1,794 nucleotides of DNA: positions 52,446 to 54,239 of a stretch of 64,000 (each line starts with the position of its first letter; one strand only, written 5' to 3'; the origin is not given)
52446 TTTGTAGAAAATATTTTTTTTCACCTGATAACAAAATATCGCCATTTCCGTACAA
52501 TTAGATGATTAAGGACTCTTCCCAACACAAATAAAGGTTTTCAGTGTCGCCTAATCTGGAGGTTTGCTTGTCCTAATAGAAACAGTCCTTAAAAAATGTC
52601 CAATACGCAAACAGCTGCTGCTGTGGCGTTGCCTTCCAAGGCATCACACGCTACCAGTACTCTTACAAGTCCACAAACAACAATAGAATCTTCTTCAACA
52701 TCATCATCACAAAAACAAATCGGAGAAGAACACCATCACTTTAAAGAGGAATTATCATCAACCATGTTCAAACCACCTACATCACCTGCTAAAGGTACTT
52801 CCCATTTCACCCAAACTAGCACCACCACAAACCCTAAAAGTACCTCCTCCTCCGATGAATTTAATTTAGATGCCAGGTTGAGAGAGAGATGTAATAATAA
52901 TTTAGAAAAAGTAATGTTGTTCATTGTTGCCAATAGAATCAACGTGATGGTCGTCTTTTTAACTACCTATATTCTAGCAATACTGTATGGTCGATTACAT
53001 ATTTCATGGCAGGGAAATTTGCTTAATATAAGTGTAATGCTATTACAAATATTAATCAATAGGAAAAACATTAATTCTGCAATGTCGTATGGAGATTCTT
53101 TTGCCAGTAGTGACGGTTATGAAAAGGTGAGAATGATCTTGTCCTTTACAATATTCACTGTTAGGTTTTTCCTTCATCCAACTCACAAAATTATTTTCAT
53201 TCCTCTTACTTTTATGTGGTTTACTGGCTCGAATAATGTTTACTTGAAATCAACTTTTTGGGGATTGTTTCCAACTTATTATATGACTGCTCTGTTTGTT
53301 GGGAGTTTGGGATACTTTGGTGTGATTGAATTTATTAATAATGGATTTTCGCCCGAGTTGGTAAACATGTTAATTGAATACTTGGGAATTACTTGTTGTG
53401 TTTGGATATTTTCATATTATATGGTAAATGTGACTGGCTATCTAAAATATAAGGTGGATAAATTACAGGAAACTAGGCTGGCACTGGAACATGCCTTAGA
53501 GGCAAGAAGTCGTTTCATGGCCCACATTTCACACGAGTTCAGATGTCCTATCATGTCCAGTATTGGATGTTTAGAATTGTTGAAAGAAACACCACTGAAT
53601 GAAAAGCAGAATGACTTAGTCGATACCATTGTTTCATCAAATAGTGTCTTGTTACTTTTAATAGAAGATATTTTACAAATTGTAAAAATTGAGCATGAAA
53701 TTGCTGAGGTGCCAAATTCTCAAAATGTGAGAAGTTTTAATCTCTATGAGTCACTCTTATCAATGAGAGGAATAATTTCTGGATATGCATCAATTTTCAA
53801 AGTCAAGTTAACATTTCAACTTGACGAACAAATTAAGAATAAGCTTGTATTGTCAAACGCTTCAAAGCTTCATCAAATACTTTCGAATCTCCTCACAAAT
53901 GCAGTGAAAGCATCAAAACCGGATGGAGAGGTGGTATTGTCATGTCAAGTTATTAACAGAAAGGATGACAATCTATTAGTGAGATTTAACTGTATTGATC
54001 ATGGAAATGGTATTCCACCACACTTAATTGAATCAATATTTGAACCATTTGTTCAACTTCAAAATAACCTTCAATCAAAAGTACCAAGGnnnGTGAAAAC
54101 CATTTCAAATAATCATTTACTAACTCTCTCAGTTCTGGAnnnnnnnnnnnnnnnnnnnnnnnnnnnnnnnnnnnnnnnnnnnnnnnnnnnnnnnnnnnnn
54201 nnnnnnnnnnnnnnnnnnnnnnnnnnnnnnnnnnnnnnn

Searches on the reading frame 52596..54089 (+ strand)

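Call 52: search_protein_families(library=pfam, proteins=[window:52596-54089:+], max_evalue=0.001)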
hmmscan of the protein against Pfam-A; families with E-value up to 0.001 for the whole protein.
window:52596-54089:+ (498 aa): 2 families
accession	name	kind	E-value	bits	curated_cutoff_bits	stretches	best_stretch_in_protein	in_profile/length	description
PF00512.31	HisKA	-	4.1e-16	59.2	26.9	1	303-368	1-66/66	His Kinase A (phospho-acceptor) domain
PF02518.31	HATPase_c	-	8.2e-12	46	26.4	1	422-487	3-63/111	Histidine kinase-, DNA gyrase B-, and HSP90-like ATPase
